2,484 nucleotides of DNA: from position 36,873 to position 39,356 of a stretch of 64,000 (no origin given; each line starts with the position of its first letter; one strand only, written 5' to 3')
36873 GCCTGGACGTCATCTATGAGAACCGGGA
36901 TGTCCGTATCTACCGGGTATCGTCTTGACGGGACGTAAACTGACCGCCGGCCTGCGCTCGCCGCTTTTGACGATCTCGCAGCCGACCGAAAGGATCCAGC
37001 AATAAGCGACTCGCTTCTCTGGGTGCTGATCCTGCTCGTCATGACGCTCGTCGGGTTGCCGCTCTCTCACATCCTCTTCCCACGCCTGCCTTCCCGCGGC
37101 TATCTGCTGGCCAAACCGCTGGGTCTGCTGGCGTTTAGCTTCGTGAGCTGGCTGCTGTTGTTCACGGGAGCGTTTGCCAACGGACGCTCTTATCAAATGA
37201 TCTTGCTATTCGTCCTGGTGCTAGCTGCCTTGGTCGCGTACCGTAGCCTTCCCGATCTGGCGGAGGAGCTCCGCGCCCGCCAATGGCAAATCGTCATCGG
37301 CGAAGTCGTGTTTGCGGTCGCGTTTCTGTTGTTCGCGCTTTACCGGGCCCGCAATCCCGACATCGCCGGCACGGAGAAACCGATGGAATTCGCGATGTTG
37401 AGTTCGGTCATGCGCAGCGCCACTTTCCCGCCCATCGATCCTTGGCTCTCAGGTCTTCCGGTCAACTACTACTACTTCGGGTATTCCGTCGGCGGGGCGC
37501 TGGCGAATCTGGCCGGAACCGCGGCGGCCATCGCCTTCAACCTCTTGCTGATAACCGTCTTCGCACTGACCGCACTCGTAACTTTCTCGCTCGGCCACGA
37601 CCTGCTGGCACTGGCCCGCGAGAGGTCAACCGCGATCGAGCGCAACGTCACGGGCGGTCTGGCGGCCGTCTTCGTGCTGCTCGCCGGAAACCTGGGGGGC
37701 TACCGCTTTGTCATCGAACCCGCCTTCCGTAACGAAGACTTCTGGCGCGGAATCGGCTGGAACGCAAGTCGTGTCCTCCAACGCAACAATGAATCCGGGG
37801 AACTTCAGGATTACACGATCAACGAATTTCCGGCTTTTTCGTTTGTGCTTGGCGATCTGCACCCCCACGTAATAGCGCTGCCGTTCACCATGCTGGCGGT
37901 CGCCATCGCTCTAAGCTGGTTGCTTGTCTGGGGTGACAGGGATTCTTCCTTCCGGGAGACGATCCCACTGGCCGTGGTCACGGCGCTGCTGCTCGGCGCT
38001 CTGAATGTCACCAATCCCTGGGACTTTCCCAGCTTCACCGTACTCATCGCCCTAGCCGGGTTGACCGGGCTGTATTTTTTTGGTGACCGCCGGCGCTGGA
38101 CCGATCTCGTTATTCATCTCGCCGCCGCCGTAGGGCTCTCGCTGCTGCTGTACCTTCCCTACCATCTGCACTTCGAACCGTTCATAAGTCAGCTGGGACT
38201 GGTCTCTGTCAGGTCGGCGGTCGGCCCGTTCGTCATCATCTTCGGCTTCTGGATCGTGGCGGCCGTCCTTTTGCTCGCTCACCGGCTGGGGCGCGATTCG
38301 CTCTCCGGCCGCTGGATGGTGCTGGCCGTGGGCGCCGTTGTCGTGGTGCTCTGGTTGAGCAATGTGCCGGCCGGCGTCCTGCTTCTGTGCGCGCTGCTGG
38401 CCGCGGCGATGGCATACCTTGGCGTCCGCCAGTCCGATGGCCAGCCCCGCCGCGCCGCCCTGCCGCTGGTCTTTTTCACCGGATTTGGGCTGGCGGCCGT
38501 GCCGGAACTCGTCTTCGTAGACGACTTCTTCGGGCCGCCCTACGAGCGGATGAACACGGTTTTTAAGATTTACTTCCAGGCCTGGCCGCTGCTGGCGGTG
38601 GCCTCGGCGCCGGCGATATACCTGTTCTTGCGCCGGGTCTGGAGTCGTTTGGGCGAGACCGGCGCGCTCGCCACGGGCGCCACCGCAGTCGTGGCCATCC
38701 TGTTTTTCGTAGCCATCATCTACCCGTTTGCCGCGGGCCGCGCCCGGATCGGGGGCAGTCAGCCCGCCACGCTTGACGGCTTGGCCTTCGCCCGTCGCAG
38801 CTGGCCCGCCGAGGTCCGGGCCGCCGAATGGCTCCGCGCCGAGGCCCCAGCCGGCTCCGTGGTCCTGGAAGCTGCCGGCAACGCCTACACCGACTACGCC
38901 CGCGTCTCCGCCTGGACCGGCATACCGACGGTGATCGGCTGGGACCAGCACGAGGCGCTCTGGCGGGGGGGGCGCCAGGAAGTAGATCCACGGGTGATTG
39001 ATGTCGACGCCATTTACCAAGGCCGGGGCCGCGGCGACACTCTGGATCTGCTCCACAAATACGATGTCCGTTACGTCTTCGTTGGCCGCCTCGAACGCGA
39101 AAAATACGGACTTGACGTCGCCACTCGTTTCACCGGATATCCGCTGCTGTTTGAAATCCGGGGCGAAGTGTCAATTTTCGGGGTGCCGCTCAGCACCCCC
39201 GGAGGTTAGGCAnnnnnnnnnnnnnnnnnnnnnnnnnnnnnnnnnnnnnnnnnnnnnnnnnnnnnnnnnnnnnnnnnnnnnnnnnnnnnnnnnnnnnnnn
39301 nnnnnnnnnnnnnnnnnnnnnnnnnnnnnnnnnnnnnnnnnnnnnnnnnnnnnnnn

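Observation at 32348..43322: Five-gene operon of giant GT-C-type membrane proteins plus a flippase-like protein and an FAD oxidoreductase: an archaeal-style lipid-linked glycosylation module with unknown product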

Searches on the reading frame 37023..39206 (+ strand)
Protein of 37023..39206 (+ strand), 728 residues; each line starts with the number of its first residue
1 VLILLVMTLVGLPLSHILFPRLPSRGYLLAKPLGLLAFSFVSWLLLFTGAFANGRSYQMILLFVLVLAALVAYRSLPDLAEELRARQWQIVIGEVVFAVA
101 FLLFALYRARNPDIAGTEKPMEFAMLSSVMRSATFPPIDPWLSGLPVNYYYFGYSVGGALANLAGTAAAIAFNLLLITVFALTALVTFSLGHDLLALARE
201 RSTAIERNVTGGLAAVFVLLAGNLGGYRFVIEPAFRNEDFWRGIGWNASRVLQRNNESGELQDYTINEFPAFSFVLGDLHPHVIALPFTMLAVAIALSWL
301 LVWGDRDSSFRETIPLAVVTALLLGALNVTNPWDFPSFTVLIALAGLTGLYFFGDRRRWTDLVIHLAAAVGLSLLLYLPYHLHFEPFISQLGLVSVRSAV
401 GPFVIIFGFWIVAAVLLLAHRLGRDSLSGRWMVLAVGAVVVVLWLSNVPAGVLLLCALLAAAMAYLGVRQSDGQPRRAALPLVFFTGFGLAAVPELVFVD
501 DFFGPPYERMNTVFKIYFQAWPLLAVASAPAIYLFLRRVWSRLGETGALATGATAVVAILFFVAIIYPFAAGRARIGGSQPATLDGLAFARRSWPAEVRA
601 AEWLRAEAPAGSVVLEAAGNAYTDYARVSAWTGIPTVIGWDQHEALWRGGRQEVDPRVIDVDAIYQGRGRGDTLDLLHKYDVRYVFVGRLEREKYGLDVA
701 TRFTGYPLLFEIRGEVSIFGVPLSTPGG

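Call 8: search_protein_families(library=ncbifam, proteins=[window:37023-39206:+], max_evalue=0.01)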
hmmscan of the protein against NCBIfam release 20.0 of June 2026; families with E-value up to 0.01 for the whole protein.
window:37023-39206:+ (728 aa): 1 family
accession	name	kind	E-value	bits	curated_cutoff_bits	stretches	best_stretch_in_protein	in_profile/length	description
TIGR03662.1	Chlor_Arch_YYY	subfamily_domain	1.4e-162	543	300.25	1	2-699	10-703/727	chlor_Arch_YYY domain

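Call 9: search_protein_families(library=pfam, proteins=[window:37023-39206:+], max_evalue=0.01)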
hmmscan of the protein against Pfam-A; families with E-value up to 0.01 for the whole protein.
window:37023-39206:+ (728 aa): 1 family
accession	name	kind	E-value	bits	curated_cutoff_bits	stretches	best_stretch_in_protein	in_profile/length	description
PF10060.15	DUF2298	-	1.5e-106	357.8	27.8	1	39-524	3-488/488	Uncharacterized membrane protein (DUF2298)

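Call 23: search_solved_structures(query=window:37023-39206:+, max_evalue=1)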
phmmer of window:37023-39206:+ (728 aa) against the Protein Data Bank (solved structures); distinct sequences matched with E-value up to 1: 2.
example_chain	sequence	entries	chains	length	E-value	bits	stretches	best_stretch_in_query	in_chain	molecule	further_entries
6nwa_k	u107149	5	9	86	0.025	16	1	434-494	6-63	Photosystem I reaction center subunit PsaK 1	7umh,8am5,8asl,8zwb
8asp_k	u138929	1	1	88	0.026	15.9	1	434-494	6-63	Photosystem I reaction center subunit PsaK 1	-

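Call 27: find_homologous_proteins(query=window:37023-39206:+, max_evalue=0.00001)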
Query window:37023-39206:+ (728 aa): 497 proteins with E <= 0.00001 among 8000 candidates; the best 120 are listed.
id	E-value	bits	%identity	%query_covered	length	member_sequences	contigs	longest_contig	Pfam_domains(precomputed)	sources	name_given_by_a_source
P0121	0.0e+0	1476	90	100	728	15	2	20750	PF10060.16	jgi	-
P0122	0.0e+0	1369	85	99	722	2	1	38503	PF10060.16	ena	-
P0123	0.0e+0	1342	83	99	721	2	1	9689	PF10060.16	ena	-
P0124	0.0e+0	1225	63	100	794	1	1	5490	PF10060.16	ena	-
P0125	0.0e+0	1082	70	74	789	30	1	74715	PF10060.16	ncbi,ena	-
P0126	0.0e+0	1071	65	99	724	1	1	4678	PF10060.16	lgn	-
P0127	0.0e+0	1055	64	100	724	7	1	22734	PF10060.16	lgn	-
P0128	5.2e-222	757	51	98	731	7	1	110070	PF10060.16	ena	-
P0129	1.2e-202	693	49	99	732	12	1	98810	PF10060.16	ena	-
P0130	4.4e-202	691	48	98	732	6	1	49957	PF10060.16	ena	-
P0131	1.1e-198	680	47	98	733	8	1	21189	PF10060.16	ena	-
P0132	7.6e-197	674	48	98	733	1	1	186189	PF10060.16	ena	-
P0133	1.9e-196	673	47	98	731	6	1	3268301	PF10060.16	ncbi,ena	-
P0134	5.0e-195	668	51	85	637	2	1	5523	PF10060.16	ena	-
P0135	2.4e-184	633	46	97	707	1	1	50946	PF10060.16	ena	-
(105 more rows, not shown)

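Call 36: predict_structure(alignment_id=A2)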
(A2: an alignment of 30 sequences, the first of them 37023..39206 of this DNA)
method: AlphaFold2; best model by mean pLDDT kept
length: 728 residues; sequences in the alignment: 30
mean_pLDDT: 89.1   pTM: 0.92
mean pLDDT of the five models: 89.1, 88.6, 88.0, 87.0, 86.7
residues with pLDDT >= 90: 448; 70-90: 247; 50-70: 29; < 50: 4
segments of 3 or more residues with pLDDT < 50: 725-728
pLDDT, mean of each block of 10 residues (from residue 1): 95 94 95 96 90 94 97 89 92 97 95 85 91 84 68 91 95 97 98 94 95 97 84 80 68 84 87 91 96 98 93 94 94 93 96 92 97 91 71 85 89 90 75 81 80 84 80 85 95 89 79 92 97 92 72 92 90 75 92 94 93 88 82 91 80 91 91 94 96 95 94 95 60
secondary structure, 60 per line:
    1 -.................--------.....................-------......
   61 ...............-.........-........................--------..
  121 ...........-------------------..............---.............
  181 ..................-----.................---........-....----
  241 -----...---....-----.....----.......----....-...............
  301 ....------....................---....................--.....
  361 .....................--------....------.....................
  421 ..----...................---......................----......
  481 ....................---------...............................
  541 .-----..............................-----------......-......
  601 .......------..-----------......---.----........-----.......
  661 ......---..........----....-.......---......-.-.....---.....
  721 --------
elements in order (helices of 4 or more, strands of 3 or more residues): H2-18 H27-47 H55-75 H77-85 H87-110 H119-131 H151-164 H168-198 H204-220 H224-231 H233-236 E252-255 E261-265 H270-276 H281-284 H286-304 H311-330 H334-353 H356-381 E390-393 H400-422 H427-445 H449-470 H475-496 E497-500 H510-541 H547-576 H588-593 H595-607 H627-632 H641-648 H654-666 H670-679 E684-687 H689-695 H699-703 E708-712 E716-720

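Call 40: fold_search(model_id=the predicted structure, library=pdb)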
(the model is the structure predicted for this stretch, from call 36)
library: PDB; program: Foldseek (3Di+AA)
matches with E <= 10: 530; with E <= 0.001: 14
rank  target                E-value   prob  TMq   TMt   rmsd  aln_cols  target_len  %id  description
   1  5gmy_A                2.6e-07  1.00  0.33  0.30  16.9       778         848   11  Crystal structure of the Archaeoglobus fulgidus oligosaccharyltransferase (O29867_ARCFU) tethered with an acceptor pep (released 2017-02-01)
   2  7zlg_A                2.9e-07  1.00  0.33  0.36  15.9       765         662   10  Cryo-EM structure of C-mannosyltransferase CeDPY19, in complex with acceptor peptide and bound to CMT2-Fab and anti-Fa (released 2023-01-11)
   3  8if8_C                6.9e-07  1.00  0.45  0.53  14.7       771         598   15  Arabinosyltransferase AftA (released 2023-05-31)
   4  6c26_A                1.2e-06  1.00  0.35  0.39  12.6       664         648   13  The Cryo-EM structure of a eukaryotic oligosaccharyl transferase complex (released 2018-01-31)
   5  7oci_F                1.4e-06  1.00  0.37  0.41  11.0       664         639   13  Cryo-EM structure of yeast Ost6p containing oligosaccharyltransferase complex (released 2022-02-16)
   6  9n9j_I                2.3e-06  1.00  0.37  0.38  14.5       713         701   13  Structure of a GRP94 folding intermediate engaged with a CCDC134- and FKBP11-bound secretory translocon (released 2025-11-19)
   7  7zlh_A                2.3e-06  1.00  0.31  0.34  16.0       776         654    9  Cryo-EM structure of C-mannosyltransferase CeDPY19, in apo state, bound to CMT2-Fab and anti-Fab nanobody (released 2023-01-11)
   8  6ftg_5                2.8e-06  1.00  0.38  0.42  13.6       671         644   13  Subtomogram average of OST-containing ribosome-translocon complexes from canine rough microsomal membranes (released 2018-03-21)
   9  7zli_A                3.3e-06  1.00  0.33  0.35  16.9       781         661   10  Cryo-EM structure of C-mannosyltransferase CeDPY19, in complex with Dol25-P-Man and bound to CMT2-Fab and anti-Fab nan (released 2023-01-11)
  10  8b6l_I                3.4e-06  1.00  0.35  0.37  14.4       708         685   12  Subtomogram average of the human Sec61-TRAP-OSTA-translocon (released 2022-12-07)
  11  6s7o_A                7.2e-06  1.00  0.36  0.39  14.0       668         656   12  Cryo-EM structure of human oligosaccharyltransferase complex OST-A (released 2019-12-18)
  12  8if8_B                1.4e-05  1.00  0.45  0.52  15.2       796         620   13  Arabinosyltransferase AftA (released 2023-05-31)
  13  5f15                  7.2e-05  1.00  0.34  0.43  15.6       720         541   12  Crystal Structure of ArnT from Cupriavidus metallidurans bound to Undecaprenyl phosphate (released 2016-02-17)
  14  5ezm                  6.5e-04  1.00  0.38  0.48  11.6       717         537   11  Crystal Structure of ArnT from Cupriavidus metallidurans in the apo state (released 2016-02-17)
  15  9s6r_A                1.6e-02  0.96  0.23  0.38  12.9       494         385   10  Ternary cryo-EM structure of yeast ALG3 with Dol25-PP-GlcNAc2Man5, Dol25-P-Man, and Fab (released 2026-03-18)
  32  3vu0_A                1.2e-01  1.00  0.12  0.50   5.3       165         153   14  Crystal structure of the C-terminal globular domain of oligosaccharyltransferase (AfAglB-S2, AF_0040, O30195_ARCFU) fr (released 2013-01-23)
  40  3vu0_C                1.6e-01  1.00  0.12  0.49   5.5       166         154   13  Crystal structure of the C-terminal globular domain of oligosaccharyltransferase (AfAglB-S2, AF_0040, O30195_ARCFU) fr (released 2013-01-23)
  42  3vu0_B                1.8e-01  1.00  0.12  0.48   7.1       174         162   14  Crystal structure of the C-terminal globular domain of oligosaccharyltransferase (AfAglB-S2, AF_0040, O30195_ARCFU) fr (released 2013-01-23)
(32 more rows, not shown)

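Call 54: search_dna_similar(query=window:37023-39206:+, collection=plasmids, mode=protein, max_evalue=0.001, max_rows=15)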
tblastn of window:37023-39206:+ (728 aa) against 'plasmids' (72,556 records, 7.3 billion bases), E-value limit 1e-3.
Records with a match: 2; places in all: 2; records where one place covers at least 80% of the query: 0.
Best place of each record, by identity: <60% 2.
By first word of the organism name: Pseudobutyrivibrio 1; Halarchaeum 1.
By predicted mobility (MOB-suite, as given by PLSDB): non-mobilizable 2.
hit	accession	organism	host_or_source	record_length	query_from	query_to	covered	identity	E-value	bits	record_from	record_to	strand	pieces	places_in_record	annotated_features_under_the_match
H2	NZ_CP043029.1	Pseudobutyrivibrio xylanivorans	Bovine,rumen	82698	2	695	76%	27.2%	2e-21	180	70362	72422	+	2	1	DUF2298 domain-containing protein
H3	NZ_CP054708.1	Halarchaeum sp. CBA1220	solar salt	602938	474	721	34%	34.6%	8e-21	105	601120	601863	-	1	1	none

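Call 56: get_annotated_region(hit=H2, flank=8000)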
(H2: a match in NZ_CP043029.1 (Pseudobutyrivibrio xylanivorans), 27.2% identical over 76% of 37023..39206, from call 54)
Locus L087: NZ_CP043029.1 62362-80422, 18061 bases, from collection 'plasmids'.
description: Pseudobutyrivibrio xylanivorans strain MA3014 plasmid pNP95, complete sequence
organism: Pseudobutyrivibrio xylanivorans (NCBI taxid 185007)
taxonomy: Bacteria; Bacillota; Clostridia; Lachnospirales; Lachnospiraceae; Pseudobutyrivibrio; Pseudobutyrivibrio xylanivorans
host: -; source: Bovine,rumen; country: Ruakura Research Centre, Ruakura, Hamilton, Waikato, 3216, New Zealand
typing (MOB-suite, as given by PLSDB): non-mobilizable
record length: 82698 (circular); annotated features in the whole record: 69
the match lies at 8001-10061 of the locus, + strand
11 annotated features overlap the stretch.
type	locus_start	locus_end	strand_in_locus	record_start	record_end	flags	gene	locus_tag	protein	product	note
CDS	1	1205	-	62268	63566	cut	-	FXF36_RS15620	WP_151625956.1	DegT/DnrJ/EryC1/StrS family aminotransferase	-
CDS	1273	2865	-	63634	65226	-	-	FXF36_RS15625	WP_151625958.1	glucosyltransferase domain-containing protein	-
CDS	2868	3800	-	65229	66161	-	-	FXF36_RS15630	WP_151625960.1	glycosyltransferase family 2 protein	-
CDS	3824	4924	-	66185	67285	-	-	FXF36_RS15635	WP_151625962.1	hypothetical protein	-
CDS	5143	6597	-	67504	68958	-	-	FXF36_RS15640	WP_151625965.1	O-antigen ligase family protein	-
CDS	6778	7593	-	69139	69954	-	-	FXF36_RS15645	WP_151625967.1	hypothetical protein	-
CDS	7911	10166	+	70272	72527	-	-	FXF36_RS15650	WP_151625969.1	DUF2298 domain-containing protein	-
CDS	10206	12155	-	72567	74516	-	-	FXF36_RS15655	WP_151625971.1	nucleoside-diphosphate sugar epimerase/dehydratase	GO:0000271 - polysaccharide biosynthetic process [Evidence IEA]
CDS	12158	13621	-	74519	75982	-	-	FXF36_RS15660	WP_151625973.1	hypothetical protein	-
CDS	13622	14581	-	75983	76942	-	-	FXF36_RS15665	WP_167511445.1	hypothetical protein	-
CDS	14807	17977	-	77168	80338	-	-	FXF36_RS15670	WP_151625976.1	EAL domain-containing protein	-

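Call 57: get_annotated_region(hit=H3, flank=9000)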
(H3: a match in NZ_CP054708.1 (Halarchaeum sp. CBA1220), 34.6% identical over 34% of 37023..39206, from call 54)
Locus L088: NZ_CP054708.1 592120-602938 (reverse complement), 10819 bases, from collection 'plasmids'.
description: Halarchaeum sp. CBA1220 plasmid pCBA1220-01, complete sequence
organism: Halarchaeum sp. CBA1220 (NCBI taxid 1853682)
taxonomy: Archaea; Euryarchaeota; Halobacteria; Halobacteriales; Halobacteriaceae; Halarchaeum; Halarchaeum sp. CBA1220
host: -; source: solar salt; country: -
typing (MOB-suite, as given by PLSDB): non-mobilizable
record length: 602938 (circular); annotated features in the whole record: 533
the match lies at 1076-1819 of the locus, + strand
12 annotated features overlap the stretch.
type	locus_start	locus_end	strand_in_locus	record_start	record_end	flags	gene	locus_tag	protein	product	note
CDS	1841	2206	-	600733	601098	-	-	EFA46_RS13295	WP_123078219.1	hypothetical protein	-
CDS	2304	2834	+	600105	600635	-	msrA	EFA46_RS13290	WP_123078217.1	peptide-methionine (S)-S-oxide reductase MsrA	GO:0030091 - protein repair [Evidence IEA]; GO:0006979 - response to oxidative stress [Evidence IEA]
CDS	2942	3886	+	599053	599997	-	-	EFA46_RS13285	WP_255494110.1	M48 family metalloprotease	GO:0006508 - proteolysis [Evidence IEA]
CDS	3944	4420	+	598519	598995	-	-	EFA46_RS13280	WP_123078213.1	universal stress protein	-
CDS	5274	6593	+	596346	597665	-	-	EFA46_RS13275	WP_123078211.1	orc1/cdc6 family replication initiation protein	-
CDS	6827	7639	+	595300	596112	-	-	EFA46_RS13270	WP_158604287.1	NmrA family NAD(P)-binding protein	-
CDS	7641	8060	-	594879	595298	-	-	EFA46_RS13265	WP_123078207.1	CopG family ribbon-helix-helix protein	-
CDS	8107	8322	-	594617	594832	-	-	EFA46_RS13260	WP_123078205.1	hypothetical protein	-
CDS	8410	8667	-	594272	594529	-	-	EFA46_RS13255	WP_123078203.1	hypothetical protein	-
CDS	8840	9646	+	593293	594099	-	-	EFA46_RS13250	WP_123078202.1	aldo/keto reductase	-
CDS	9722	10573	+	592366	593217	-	-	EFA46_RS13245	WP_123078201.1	translation initiation factor eIF-2B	-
CDS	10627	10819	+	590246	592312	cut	-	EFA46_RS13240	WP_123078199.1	alpha-amylase family glycosyl hydrolase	GO:0005975 - carbohydrate metabolic process [Evidence IEA]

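Call 89: search_protein_representatives(protein=window:37023-39206:+)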
Query: 728 residues. Proteins with E-value up to 0.001 (for the whole library): 6963; up to 1e-10: 5329; up to 1e-30: 2781. The best 150 are listed.
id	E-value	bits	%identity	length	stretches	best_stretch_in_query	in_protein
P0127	0.0e+00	1054.5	64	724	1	5-728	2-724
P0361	3.0e-191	653.8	47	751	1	2-724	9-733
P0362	1.8e-156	538.8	40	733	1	7-722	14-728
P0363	1.2e-144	499.7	41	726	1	4-721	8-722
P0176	3.5e-136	471.7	42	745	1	2-722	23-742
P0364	1.5e-124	433.3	34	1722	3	6-712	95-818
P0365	3.6e-120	418.8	37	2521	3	6-706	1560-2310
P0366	8.4e-119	414.3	39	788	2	6-427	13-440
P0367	3.7e-118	412.2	37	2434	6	3-229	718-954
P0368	2.5e-115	402.8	42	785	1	4-704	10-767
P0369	2.5e-113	396.2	34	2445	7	21-420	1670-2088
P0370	1.9e-112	393.3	40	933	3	254-721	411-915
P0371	9.9e-110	384.3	41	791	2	238-700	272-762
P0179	1.1e-109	384.2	43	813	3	460-697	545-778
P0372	2.8e-109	382.8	43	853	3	3-249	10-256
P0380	7.4e-102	358.3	37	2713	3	6-705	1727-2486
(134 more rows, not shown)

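Call 90: search_protein_families(library=ncbifam, proteins=[P0365, P0380, P0364], max_evalue=0.00001)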
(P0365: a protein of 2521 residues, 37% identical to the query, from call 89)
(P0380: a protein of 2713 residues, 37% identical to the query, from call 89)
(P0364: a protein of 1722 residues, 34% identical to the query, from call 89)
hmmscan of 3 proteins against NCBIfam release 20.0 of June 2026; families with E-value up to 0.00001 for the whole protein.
P0365 (2521 aa): 5 families
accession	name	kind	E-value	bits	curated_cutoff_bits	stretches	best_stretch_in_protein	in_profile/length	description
TIGR03662.1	Chlor_Arch_YYY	subfamily_domain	0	1076.2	300.25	2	691-1496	4-726/727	chlor_Arch_YYY domain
TIGR02917.1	PEP_TPR_lipo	equivalog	6.9e-15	54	312.2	2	2410-2500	707-797/899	XrtA/PEP-CTERM system TPR-repeat protein PrsT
NF040959.1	MamA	equivalog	2.4e-12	46.7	200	1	2355-2496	54-196/204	magnetosome protein MamA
TIGR02521.1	type_IV_pilW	equivalog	3.1e-10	40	154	0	2377-2441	36-100/234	type IV pilus biogenesis/stability protein PilW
NF052415.1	T3SS_chap_SctY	equivalog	4.3e-06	27.2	70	0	2359-2433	27-104/106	type III secretion apparatus assembly chaperone SctY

P0380 (2713 aa): 5 families
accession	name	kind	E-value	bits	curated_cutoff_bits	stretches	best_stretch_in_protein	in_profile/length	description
TIGR03662.1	Chlor_Arch_YYY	subfamily_domain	0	1141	300.25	3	1716-2505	3-726/727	chlor_Arch_YYY domain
NF040959.1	MamA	equivalog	1.1e-09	38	200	1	2550-2690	57-198/204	magnetosome protein MamA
TIGR02917.1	PEP_TPR_lipo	equivalog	3.6e-09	35.1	312.2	1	2546-2632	549-635/899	XrtA/PEP-CTERM system TPR-repeat protein PrsT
TIGR02521.1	type_IV_pilW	equivalog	2.6e-08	33.7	154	1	2553-2699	54-203/234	type IV pilus biogenesis/stability protein PilW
NF033758.1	gliding_GltE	equivalog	1.5e-06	27.5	225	1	2653-2696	74-117/411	adventurous gliding motility TPR repeat lipoprotein GltE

P0364 (1722 aa): 1 family
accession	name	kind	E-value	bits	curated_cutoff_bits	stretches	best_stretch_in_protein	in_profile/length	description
TIGR03662.1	Chlor_Arch_YYY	subfamily_domain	1.2e-263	877.2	300.25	2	853-1641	12-725/727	chlor_Arch_YYY domain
